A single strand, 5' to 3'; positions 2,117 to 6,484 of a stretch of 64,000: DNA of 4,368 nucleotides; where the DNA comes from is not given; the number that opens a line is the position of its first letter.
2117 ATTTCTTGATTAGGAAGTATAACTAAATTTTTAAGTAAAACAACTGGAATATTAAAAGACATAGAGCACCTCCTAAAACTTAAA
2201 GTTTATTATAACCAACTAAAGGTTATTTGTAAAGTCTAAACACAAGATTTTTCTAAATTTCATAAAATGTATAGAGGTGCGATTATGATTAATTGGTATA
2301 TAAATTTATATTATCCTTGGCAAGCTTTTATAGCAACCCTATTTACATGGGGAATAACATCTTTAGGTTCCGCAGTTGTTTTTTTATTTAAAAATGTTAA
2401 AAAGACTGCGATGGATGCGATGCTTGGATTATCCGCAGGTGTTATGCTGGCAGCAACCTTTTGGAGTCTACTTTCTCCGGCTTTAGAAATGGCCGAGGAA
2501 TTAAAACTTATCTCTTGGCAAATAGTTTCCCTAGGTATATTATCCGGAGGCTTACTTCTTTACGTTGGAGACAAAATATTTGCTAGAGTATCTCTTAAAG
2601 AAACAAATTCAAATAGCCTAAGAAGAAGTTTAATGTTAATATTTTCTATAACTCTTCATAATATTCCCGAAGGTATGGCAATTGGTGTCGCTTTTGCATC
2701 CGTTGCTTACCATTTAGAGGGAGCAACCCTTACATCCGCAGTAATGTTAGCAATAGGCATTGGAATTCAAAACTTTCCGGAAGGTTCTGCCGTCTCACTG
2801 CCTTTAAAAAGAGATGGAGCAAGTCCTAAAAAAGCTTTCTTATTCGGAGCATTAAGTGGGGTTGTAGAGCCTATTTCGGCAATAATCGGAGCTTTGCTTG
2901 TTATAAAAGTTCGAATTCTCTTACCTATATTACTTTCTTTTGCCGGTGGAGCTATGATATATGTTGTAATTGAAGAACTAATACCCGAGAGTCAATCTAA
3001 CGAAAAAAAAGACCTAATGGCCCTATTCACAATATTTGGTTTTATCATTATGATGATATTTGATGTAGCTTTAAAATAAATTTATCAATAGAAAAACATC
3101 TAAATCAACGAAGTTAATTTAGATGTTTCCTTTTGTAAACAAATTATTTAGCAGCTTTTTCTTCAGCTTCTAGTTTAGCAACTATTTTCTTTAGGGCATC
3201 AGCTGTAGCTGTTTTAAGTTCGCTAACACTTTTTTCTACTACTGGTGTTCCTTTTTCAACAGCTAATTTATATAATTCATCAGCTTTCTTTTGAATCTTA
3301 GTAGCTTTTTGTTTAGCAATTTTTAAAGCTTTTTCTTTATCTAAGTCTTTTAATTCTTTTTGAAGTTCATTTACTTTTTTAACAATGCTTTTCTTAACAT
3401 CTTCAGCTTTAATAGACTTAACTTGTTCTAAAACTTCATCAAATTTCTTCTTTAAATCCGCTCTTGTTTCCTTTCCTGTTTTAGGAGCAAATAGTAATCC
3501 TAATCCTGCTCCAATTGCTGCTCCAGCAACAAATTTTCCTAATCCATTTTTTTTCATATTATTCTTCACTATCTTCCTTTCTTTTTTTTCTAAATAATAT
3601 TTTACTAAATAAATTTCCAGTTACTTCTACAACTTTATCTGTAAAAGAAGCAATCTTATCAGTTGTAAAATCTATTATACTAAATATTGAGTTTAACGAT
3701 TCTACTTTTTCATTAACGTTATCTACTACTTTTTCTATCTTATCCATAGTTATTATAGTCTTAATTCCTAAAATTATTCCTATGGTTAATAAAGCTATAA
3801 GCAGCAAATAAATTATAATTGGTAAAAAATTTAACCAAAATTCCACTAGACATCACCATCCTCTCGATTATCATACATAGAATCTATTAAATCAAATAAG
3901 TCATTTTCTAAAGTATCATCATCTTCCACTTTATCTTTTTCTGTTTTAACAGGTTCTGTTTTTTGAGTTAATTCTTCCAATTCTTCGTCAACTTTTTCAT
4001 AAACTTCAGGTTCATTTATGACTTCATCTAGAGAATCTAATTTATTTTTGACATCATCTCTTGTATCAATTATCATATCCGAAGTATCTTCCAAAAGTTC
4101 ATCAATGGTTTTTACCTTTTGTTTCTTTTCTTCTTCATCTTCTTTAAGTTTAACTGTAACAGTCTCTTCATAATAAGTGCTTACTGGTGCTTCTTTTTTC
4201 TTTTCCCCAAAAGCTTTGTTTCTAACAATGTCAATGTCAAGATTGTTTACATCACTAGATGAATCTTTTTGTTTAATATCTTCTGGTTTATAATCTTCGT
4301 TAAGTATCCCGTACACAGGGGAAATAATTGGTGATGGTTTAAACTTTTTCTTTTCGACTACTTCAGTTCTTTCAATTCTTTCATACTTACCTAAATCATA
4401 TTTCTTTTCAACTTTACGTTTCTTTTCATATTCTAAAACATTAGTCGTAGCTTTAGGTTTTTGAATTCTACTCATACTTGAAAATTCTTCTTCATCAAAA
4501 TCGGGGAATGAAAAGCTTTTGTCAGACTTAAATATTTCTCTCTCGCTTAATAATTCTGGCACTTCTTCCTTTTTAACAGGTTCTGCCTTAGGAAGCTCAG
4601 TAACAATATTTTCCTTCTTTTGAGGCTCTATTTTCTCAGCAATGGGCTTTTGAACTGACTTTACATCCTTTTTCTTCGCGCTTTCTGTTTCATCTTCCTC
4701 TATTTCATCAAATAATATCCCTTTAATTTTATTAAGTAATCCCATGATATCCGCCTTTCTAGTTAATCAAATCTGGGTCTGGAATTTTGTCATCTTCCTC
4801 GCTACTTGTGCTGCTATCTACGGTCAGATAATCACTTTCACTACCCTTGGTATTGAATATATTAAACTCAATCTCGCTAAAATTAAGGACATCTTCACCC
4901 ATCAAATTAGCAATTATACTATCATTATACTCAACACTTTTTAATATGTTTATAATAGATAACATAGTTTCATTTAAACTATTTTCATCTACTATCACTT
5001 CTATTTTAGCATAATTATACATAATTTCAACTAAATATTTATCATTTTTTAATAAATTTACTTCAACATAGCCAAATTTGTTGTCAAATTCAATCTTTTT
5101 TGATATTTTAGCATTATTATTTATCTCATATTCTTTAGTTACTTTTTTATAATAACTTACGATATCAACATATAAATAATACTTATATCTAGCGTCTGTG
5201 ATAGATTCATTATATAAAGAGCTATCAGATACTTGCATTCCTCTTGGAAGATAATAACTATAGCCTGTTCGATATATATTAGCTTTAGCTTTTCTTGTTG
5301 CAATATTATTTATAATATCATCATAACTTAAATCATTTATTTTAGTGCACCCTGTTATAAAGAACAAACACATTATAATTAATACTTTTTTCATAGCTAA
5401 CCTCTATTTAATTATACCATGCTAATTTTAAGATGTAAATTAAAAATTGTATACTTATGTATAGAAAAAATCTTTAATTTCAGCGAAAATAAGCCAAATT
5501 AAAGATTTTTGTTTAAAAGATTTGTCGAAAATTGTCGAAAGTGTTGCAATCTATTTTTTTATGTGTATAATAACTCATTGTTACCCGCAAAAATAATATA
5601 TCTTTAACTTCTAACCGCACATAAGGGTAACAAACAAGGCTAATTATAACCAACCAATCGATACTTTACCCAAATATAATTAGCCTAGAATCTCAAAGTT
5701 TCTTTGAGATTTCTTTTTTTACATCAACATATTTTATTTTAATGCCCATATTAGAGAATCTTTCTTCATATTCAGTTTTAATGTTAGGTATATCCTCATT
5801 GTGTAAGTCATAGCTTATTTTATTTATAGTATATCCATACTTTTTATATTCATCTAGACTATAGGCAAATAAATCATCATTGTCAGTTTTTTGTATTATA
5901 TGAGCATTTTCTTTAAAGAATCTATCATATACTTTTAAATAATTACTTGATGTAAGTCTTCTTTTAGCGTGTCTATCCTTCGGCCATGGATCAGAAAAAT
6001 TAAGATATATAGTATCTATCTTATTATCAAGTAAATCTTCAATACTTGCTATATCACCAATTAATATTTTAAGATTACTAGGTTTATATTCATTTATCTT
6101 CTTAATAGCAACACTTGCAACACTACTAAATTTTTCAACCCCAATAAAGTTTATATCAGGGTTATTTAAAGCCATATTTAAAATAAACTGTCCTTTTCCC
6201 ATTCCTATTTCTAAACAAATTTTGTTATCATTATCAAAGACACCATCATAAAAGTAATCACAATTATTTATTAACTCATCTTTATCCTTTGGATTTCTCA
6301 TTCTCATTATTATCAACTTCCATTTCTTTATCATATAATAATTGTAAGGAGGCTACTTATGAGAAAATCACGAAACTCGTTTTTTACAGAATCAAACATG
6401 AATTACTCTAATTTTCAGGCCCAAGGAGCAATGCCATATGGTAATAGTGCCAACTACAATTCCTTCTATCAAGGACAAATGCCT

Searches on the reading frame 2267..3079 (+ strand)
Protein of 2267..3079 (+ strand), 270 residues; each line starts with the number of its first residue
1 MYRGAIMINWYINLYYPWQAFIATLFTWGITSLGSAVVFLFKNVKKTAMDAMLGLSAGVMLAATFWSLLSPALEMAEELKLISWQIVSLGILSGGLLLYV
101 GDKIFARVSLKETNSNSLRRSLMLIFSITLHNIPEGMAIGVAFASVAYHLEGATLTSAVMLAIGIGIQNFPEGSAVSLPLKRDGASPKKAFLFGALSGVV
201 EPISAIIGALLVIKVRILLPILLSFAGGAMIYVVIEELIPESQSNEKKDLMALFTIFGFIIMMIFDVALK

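Call 81: search_protein_families(library=pfam, proteins=[window:2267-3079:+], max_evalue=0.0001)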
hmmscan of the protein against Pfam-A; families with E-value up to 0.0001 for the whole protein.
window:2267-3079:+ (270 aa): 1 family
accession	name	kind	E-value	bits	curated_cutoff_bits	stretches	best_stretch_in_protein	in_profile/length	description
PF02535.28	Zip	-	1.3e-26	94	35.1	2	117-265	174-322/323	ZIP Zinc transporter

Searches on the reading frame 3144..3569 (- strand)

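Call 81: search_protein_families(library=pfam, proteins=[window:3144-3569:-], max_evalue=0.0001)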
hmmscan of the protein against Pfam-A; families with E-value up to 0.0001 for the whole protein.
window:3144-3569:- (141 aa): 1 family
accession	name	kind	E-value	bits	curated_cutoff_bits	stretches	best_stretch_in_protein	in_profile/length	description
PF12732.12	YtxH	-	2.6e-18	66.6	37.5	1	11-73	2-70/71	YtxH-like protein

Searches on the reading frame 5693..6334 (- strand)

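Call 81: search_protein_families(library=pfam, proteins=[window:5693-6334:-], max_evalue=0.0001)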
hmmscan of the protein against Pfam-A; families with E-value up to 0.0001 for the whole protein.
window:5693-6334:- (213 aa): 3 families
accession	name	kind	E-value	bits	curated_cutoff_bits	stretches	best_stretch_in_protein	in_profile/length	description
PF02390.23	Methyltransf_4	-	1.7e-39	135.5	24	1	37-200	2-170/173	Putative methyltransferase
PF24675.1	NpmA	-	1.5e-07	31.4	60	1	34-117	21-106/214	16S rRNA (adenine(1408)-N(1))-methyltransferase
PF13847.12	Methyltransf_31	-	4.6e-07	30.1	27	1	35-112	2-81/145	Methyltransferase domain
